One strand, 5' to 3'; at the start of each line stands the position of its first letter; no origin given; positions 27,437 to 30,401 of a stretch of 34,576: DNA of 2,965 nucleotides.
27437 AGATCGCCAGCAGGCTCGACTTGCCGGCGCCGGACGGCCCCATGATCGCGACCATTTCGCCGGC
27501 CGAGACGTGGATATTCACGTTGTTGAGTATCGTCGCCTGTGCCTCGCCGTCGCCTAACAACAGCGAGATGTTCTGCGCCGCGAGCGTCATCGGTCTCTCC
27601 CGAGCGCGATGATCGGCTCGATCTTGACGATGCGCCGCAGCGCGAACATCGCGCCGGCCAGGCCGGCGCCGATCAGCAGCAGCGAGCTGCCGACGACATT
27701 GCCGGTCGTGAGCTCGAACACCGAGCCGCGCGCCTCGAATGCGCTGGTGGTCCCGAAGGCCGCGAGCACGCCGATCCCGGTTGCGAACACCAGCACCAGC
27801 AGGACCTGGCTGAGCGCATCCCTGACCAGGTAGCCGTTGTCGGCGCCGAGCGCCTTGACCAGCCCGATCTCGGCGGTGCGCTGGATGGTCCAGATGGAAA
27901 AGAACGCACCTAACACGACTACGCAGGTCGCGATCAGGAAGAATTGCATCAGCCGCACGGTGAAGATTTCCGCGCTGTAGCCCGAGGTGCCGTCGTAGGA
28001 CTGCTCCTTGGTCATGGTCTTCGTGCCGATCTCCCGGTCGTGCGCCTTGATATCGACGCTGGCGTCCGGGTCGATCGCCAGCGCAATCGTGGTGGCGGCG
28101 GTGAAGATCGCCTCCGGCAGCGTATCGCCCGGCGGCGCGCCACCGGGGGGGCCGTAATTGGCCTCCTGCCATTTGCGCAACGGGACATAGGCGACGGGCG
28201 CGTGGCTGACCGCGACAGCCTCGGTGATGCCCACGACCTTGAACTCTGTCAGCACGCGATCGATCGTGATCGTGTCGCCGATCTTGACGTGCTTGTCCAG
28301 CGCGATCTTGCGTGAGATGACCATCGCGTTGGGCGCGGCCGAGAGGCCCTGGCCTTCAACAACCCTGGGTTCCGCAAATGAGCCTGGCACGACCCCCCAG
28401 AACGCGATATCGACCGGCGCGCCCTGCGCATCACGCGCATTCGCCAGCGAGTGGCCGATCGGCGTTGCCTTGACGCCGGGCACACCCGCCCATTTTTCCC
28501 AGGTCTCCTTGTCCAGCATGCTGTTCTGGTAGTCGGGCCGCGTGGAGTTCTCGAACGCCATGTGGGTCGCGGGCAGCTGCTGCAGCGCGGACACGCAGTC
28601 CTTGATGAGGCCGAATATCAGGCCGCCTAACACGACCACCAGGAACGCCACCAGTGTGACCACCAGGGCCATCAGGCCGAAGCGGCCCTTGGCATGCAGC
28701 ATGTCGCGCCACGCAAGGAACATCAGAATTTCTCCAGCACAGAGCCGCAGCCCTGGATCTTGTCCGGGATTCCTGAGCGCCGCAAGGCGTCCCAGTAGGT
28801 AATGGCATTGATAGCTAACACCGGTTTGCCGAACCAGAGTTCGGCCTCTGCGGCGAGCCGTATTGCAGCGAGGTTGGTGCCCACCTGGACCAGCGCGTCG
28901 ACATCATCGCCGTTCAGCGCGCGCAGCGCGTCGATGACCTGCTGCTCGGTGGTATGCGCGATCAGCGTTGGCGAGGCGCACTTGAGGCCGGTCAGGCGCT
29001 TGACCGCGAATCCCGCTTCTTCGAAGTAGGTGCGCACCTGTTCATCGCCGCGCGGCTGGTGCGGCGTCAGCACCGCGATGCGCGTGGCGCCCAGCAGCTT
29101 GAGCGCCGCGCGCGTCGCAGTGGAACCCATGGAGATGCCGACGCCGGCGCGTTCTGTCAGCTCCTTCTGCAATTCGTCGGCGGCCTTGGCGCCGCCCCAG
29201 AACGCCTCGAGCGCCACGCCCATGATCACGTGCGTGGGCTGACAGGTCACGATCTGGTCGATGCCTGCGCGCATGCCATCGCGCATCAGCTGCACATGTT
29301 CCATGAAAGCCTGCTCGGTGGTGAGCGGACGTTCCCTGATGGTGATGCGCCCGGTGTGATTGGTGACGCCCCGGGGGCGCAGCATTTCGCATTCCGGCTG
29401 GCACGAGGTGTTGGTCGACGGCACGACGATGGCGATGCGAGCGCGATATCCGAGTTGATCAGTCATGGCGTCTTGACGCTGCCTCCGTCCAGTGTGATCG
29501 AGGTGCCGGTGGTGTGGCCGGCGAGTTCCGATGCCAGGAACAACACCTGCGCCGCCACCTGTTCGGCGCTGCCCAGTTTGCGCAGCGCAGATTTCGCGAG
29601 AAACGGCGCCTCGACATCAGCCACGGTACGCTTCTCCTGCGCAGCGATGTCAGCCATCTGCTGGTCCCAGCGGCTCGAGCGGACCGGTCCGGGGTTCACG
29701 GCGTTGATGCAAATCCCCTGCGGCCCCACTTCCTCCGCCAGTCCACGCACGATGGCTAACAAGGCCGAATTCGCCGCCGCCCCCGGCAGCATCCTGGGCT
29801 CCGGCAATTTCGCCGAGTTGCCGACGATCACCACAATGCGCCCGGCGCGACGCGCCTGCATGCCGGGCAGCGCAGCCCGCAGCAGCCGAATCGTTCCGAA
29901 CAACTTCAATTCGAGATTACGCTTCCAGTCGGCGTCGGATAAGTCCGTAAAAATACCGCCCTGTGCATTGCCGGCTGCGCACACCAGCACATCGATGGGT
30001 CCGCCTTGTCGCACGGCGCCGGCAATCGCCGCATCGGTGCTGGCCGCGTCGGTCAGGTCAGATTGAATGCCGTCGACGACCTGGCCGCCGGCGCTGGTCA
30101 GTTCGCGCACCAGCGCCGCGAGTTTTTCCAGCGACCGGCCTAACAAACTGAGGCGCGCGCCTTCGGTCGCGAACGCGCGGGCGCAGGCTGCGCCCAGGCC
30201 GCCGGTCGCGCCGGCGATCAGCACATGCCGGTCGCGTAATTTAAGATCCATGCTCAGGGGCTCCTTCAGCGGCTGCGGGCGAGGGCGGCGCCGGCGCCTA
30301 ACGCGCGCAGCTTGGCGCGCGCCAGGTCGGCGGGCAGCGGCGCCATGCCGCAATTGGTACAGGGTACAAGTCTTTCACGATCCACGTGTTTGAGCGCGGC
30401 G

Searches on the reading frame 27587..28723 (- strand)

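Call 7: search_protein_families(library=pfam, proteins=[window:27587-28723:-], max_evalue=0.001)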
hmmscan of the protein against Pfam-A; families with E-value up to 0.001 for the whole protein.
window:27587-28723:- (378 aa): 2 families
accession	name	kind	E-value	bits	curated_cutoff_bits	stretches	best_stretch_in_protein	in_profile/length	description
PF02687.27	FtsX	-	1.4e-11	44.9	25.5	1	261-370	5-120/120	FtsX-like permease C-terminal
PF12704.14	MacB_PCD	-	2.6e-11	44.7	27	1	16-222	2-196/207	MacB-like periplasmic core domain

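Call 23: search_protein_families(library=ncbifam, proteins=[window:27587-28723:-], max_evalue=0.001)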
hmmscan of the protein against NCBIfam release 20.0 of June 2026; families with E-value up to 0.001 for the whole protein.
window:27587-28723:- (378 aa): 1 family
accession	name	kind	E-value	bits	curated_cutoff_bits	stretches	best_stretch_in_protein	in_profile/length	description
TIGR03434.1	ADOP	subfamily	3.5e-13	48.6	622.3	1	120-374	548-800/803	ADOP family duplicated permease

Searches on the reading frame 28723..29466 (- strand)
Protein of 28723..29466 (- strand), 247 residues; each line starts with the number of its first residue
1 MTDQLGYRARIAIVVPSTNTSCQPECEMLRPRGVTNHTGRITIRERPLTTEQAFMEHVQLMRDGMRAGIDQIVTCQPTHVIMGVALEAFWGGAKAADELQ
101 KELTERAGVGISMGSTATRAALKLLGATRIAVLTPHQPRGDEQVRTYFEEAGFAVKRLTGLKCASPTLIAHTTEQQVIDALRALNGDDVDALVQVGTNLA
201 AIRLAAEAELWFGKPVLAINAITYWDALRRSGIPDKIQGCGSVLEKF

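Call 7: search_protein_families(library=pfam, proteins=[window:28723-29466:-], max_evalue=0.001)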
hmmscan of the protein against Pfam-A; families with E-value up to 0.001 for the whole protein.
window:28723-29466:- (247 aa): 1 family
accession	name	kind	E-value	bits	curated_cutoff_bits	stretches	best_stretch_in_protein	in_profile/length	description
PF17645.6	Amdase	-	3.1e-15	56.9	25.9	1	80-243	63-227/228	Arylmalonate decarboxylase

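Call 23: search_protein_families(library=ncbifam, proteins=[window:28723-29466:-], max_evalue=0.001)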
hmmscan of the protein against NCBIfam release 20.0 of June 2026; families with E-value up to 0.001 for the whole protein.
window:28723-29466:- (247 aa): 2 families
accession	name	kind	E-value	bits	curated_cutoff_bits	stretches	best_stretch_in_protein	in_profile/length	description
TIGR02990.1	ectoine_eutA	equivalog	2.7e-19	69.6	318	1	8-244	7-237/239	ectoine utilization protein EutA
NF052327.1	arylmal_decarb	equivalog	2e-16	60.3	225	1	80-244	65-230/231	arylmalonate decarboxylase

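Call 49: search_dna_similar(query=window:28723-29466:-, collection=plasmids, mode=protein, max_rows=25)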
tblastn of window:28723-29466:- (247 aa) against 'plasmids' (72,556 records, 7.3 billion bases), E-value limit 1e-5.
Records with a match: 188; places in all: 192; records where one place covers at least 80% of the query: 121.
Best place of each record, by identity: <60% 188.
By first word of the organism name: Rhizobium 55; Sinorhizobium 35; Leisingera 12; Bradyrhizobium 11; Novosphingobium 8; Haladaptatus 8; Shinella 5; Aminobacter 4; Roseomonas 3; Rhodococcus 3; and 29 more.
By predicted mobility (MOB-suite, as given by PLSDB): non-mobilizable 94; conjugative 83; mobilizable 11.
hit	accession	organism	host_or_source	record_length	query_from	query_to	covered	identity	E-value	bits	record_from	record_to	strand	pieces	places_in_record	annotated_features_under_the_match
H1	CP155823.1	Thioclava sp. 'Guangxiensis'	Bruguiera gymnorhiza,pure ...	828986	1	247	100%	50.0%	4e-70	239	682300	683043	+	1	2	arylmalonate decarboxylase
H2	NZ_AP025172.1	Cupriavidus sp. P-10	-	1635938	1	247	100%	49.0%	5e-72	245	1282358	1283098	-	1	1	none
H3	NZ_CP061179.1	Roseomonas haemaphysalidis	tick,pure culture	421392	1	246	100%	49.2%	2e-69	238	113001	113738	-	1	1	arylmalonate decarboxylase | ATP-binding cassette domain-containing protein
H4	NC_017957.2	Tistrella mobilis KA081020-065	-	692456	1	246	100%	48.8%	1e-69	238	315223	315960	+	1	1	arylmalonate decarboxylase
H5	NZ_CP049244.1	Allorhizobium pseudoryzae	cell culture,soil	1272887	1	246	100%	47.8%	9e-71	241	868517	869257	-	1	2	none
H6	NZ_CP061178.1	Roseomonas haemaphysalidis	tick,pure culture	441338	1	247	100%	44.0%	1e-56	201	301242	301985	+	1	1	arylmalonate decarboxylase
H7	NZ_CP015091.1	Salipiger abyssi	single cell,marine seawater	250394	1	246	100%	43.9%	4e-55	197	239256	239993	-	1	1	arylmalonate decarboxylase | glutamate cyclase domain-containing protein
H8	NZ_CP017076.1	Novosphingobium resinovorum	single cell,soil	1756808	1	247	100%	43.7%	8e-58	204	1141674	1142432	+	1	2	none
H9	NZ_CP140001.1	Novosphingobium capsulatum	-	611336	1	247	100%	41.7%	8e-55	196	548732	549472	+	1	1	arylmalonate decarboxylase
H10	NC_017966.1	Tistrella mobilis KA081020-065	-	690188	1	244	99%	41.9%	1e-47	175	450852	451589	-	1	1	arylmalonate decarboxylase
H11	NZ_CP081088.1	Leisingera caerulea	-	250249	1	246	100%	40.7%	4e-48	177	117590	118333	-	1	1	arylmalonate decarboxylase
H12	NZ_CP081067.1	Leisingera caerulea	-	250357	1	246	100%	40.7%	4e-48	176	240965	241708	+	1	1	arylmalonate decarboxylase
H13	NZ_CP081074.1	Leisingera caerulea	-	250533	1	246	100%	40.7%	5e-48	176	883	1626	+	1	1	arylmalonate decarboxylase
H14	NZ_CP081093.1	Leisingera caerulea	-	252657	1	246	100%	40.7%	5e-47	173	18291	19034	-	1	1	arylmalonate decarboxylase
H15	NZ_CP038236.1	Leisingera sp. NJS201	cell culture,Marine Biofilm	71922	1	246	100%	40.7%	1e-46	172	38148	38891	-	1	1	arylmalonate decarboxylase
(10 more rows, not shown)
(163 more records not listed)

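Call 50: get_annotated_region(hit=H1, flank=6000)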
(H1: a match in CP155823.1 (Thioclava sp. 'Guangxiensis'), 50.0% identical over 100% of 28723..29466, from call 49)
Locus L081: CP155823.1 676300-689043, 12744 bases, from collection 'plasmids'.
description: Thioclava sp. 'Guangxiensis' plasmid p2, complete sequence
organism: Thioclava sp. 'Guangxiensis' (NCBI taxid 3149044)
taxonomy: Bacteria; Pseudomonadota; Alphaproteobacteria; Rhodobacterales; Paracoccaceae; Thioclava; Thioclava sp. 'Guangxiensis'
host: -; source: Bruguiera gymnorhiza,pure culture,mangrove soil; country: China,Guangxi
typing (MOB-suite, as given by PLSDB): non-mobilizable
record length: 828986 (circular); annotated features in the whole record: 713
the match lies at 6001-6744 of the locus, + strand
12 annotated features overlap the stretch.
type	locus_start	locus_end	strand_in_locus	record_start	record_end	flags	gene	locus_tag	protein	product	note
CDS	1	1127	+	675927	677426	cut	-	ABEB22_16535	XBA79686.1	amidase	-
CDS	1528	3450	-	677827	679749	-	-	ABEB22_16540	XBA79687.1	TRAP transporter fused permease subunit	-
CDS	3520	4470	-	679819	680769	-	-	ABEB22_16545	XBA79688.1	TAXI family TRAP transporter solute-binding subunit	-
CDS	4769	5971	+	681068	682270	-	-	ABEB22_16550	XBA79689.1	FAD-dependent monooxygenase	-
CDS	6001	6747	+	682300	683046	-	-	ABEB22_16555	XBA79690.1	arylmalonate decarboxylase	-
CDS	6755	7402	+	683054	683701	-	-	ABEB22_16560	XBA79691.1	GntR family transcriptional regulator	-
CDS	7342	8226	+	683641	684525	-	-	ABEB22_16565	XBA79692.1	aspartate/glutamate racemase family protein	-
CDS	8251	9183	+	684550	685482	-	-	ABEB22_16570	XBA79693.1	MBL fold metallo-hydrolase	-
CDS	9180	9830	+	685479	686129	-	-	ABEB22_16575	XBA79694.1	isochorismatase family protein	-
CDS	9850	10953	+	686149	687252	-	-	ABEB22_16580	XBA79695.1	AbrB family transcriptional regulator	-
CDS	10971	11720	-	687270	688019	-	-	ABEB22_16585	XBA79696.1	SDR family oxidoreductase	-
CDS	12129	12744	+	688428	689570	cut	-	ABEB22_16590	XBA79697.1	Gfo/Idh/MocA family oxidoreductase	-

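Call 51: get_annotated_region(hit=H4, flank=6000)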
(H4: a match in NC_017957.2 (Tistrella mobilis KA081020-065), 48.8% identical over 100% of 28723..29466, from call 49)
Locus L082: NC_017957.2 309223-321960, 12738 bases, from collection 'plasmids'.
description: Tistrella mobilis KA081020-065 plasmid pTM1, complete sequence
organism: Tistrella mobilis KA081020-065 (NCBI taxid 1110502)
taxonomy: Bacteria; Pseudomonadota; Alphaproteobacteria; Geminicoccales; Geminicoccaceae; Tistrella; Tistrella mobilis; Tistrella mobilis KA081020-065
host: -; source: -; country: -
typing (MOB-suite, as given by PLSDB): non-mobilizable; replicon rep_cluster_140
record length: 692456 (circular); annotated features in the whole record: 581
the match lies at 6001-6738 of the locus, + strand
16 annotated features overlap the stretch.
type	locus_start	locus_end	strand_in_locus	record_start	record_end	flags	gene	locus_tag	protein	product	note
CDS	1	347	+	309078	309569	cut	-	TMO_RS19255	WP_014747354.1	Rrf2 family transcriptional regulator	-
CDS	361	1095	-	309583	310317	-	-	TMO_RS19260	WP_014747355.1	LrgB family protein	-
CDS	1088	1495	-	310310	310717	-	-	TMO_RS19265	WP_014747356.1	CidA/LrgA family protein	-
CDS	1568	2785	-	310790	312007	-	-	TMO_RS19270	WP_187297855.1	MFS transporter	GO:0055085 - transmembrane transport [Evidence IEA]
CDS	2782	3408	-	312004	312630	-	folE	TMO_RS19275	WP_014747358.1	GTP cyclohydrolase I FolE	GO:0042559 - pteridine-containing compound biosynthetic process [Evidence IEA]; GO:0046654 - tetrahydrofolate ...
CDS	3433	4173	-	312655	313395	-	-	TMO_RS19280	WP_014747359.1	hypothetical protein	-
CDS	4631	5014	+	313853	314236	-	-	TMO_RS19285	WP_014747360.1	cupin domain-containing protein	-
CDS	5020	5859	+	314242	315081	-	-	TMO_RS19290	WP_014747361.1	hypothetical protein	-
CDS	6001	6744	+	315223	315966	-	-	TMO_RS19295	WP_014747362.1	arylmalonate decarboxylase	-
CDS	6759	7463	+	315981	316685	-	-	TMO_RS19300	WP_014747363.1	GntR family transcriptional regulator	-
CDS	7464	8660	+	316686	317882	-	-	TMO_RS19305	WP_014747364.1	CoA transferase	-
CDS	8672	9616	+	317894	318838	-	-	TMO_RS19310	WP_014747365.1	hydroxymethylglutaryl-CoA lyase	-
CDS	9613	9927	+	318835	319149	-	-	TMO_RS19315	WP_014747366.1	NIPSNAP family protein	-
CDS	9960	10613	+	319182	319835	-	-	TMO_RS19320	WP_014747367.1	isochorismatase family protein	-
CDS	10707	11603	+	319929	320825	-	-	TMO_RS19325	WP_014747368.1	LysR family transcriptional regulator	GO:0006355 - regulation of DNA-templated transcription [Evidence IEA]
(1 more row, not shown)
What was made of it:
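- Tried and rejected: These are at most 50% identical and sit in unrelated catabolic contexts (calls 49-51), so they are uninformative.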

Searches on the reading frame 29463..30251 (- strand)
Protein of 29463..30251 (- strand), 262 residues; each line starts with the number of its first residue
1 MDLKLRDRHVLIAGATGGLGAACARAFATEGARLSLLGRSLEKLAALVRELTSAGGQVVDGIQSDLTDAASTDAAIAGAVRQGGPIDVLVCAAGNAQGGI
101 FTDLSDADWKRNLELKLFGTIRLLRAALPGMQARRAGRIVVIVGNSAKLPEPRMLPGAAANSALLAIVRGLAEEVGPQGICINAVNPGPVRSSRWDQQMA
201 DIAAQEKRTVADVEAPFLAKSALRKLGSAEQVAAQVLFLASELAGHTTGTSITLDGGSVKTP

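Call 7: search_protein_families(library=pfam, proteins=[window:29463-30251:-], max_evalue=0.001)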
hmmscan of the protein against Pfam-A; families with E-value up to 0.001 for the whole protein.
window:29463-30251:- (262 aa): 6 families
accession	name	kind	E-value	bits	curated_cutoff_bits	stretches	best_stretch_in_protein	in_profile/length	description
PF13561.12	adh_short_C2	-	2.2e-42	145.7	27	1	14-257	1-234/236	Enoyl-(Acyl carrier protein) reductase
PF00106.31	adh_short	-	5e-41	140.8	26.6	1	9-196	2-188/195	short chain dehydrogenase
PF08659.16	KR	-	4.7e-16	59.7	22.6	1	10-172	3-164/180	KR domain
PF23441.1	SDR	-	4.6e-12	46.3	27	1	4-258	4-255/258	SDR-like rossmann domain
PF05368.20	NmrA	-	7e-05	23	27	1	8-79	3-70/298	NmrA-like family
PF13460.12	NAD_binding_10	-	0.00044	20.6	27.2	1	14-145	1-99/184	NAD(P)H-binding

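Call 23: search_protein_families(library=ncbifam, proteins=[window:29463-30251:-], max_evalue=0.001)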
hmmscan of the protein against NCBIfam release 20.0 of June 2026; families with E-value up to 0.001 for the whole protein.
window:29463-30251:- (262 aa): 226 families (the best 25 are shown)
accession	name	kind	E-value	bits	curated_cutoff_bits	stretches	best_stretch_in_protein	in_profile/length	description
NF004779.0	PRK06125.1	subfamily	4.7e-56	190.2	261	1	1-258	1-253/259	short-chain dehydrogenase/reductase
NF009466.0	PRK12826.1-2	subfamily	4.9e-45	153.9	222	1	7-259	3-245/248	3-oxoacyl-ACP reductase FabG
NF005468.0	PRK07062.1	equivalog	3.3e-43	148.1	266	1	1-259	2-262/265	SDR family oxidoreductase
NF005095.0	PRK06523.1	subfamily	3.8e-42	144.6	231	1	3-261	6-260/261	oxidoreductase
NF005909.0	PRK07890.1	subfamily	4.7e-42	144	258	1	4-259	4-258/260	short chain dehydrogenase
NF004791.0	PRK06138.1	equivalog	6.6e-42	143.6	312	1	4-259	2-250/252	SDR family oxidoreductase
TIGR04316.1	dhbA_paeA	equivalog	4.7e-41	141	300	1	10-259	1-248/250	2,3-dihydro-2,3-dihydroxybenzoate dehydrogenase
NF005752.0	PRK07576.1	subfamily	1.8e-39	135.7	321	1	3-258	5-250/271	SDR family oxidoreductase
NF005469.0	PRK07063.1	equivalog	6.2e-39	134.1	306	1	4-258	4-254/260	SDR family oxidoreductase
NF004198.0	PRK05653.1-3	equivalog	8.8e-39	133.4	296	1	5-258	5-246/248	3-oxoacyl-ACP reductase FabG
NF006074.0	PRK08220.1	equivalog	9.3e-39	133.5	312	1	3-259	4-248/251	2,3-dihydro-2,3-dihydroxybenzoate dehydrogenase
NF009468.0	PRK12826.1-4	equivalog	1.1e-38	133.3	318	1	4-259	4-248/256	SDR family oxidoreductase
NF005559.1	PRK07231.1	subfamily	2.2e-38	132.2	215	1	5-258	2-247/249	glucose 1-dehydrogenase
TIGR01963.1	PHB_DH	subfamily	2.3e-38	131.9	307.05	1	8-258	2-252/255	3-hydroxybutyrate dehydrogenase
NF052558.1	MBtsdlDhBudC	equivalog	3.7e-38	131.5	270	1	6-258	2-241/250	meso-2,3-butanediol dehydrogenase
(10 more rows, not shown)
